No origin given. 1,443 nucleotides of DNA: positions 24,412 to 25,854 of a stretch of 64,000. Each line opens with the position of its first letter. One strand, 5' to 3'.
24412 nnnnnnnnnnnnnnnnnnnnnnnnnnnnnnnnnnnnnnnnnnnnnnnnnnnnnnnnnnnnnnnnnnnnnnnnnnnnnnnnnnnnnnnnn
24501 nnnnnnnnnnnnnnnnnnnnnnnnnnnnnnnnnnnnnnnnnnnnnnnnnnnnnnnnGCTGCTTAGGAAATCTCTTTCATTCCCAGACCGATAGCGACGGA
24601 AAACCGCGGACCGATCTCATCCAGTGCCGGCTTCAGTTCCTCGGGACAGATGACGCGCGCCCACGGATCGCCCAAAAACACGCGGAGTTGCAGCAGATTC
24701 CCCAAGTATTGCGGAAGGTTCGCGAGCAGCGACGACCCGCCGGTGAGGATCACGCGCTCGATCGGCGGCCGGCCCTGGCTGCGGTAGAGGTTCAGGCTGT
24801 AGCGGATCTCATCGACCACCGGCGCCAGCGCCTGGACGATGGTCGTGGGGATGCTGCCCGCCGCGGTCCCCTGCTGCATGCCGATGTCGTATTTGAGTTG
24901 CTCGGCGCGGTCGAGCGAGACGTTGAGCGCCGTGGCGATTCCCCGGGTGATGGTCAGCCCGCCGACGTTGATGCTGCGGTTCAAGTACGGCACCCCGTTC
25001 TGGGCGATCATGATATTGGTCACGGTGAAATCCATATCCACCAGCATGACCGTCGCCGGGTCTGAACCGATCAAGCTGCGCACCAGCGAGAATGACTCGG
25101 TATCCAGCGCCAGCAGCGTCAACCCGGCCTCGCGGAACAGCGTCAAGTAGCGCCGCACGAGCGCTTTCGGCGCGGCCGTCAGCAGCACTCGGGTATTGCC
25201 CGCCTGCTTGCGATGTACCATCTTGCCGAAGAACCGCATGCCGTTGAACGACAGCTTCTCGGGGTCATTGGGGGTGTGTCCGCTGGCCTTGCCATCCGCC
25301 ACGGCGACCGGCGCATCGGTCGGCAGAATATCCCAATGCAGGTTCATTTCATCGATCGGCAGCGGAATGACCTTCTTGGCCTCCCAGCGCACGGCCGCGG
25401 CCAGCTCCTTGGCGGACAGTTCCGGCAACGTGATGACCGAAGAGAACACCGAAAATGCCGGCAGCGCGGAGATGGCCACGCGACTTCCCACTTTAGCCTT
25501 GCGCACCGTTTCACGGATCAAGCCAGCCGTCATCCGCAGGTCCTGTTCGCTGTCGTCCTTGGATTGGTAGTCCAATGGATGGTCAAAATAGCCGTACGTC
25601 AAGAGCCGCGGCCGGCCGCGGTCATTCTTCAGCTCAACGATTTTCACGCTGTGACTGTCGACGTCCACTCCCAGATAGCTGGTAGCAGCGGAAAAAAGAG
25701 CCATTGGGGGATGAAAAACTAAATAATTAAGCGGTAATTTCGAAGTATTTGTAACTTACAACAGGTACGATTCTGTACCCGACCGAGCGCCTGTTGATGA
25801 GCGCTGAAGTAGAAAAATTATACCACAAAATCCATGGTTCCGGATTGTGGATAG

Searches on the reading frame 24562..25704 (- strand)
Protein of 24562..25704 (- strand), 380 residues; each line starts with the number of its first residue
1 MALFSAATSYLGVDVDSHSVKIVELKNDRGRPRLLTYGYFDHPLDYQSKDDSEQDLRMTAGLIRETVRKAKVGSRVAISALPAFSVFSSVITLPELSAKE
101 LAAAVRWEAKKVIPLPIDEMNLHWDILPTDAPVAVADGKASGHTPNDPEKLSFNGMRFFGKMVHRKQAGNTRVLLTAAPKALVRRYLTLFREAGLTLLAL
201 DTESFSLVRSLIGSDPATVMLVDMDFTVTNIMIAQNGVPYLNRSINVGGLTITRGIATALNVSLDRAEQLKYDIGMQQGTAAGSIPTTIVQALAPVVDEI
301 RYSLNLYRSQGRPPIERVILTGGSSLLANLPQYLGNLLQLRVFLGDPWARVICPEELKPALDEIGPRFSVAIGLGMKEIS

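Call 3: search_protein_families(library=pfam, proteins=[window:24562-25704:-], max_evalue=0.01)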
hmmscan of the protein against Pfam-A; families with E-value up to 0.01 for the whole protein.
window:24562-25704:- (380 aa): 2 families
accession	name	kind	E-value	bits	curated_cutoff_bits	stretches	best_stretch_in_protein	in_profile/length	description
PF11104.14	PilM_2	-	2e-33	116.2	27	2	166-378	121-339/340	Type IV pilus assembly protein PilM;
PF14450.12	FtsA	-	1.1e-11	45.6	31.8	1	221-373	2-127/127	Cell division protein FtsA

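Call 57: search_solved_structures(query=window:24562-25704:-, max_evalue=0.001)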
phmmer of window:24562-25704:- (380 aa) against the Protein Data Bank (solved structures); distinct sequences matched with E-value up to 0.001: 4.
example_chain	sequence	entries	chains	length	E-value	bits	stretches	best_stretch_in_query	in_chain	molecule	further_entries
3jc8_Ma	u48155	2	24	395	2e-25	93.1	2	168-377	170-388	Type IV pilus biogenesis protein PilM | PilM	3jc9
2ych_A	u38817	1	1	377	3.8e-22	82.4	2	169-378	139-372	COMPETENCE PROTEIN PILM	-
5eox_A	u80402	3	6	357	5.6e-16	62.1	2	172-377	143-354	Type 4 fimbrial biogenesis protein PilM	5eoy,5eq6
5eou_A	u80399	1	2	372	6.6e-16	61.9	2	172-377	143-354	Type 4 fimbrial biogenesis protein PilM,Type 4 fimbrial biogenesis protein PilN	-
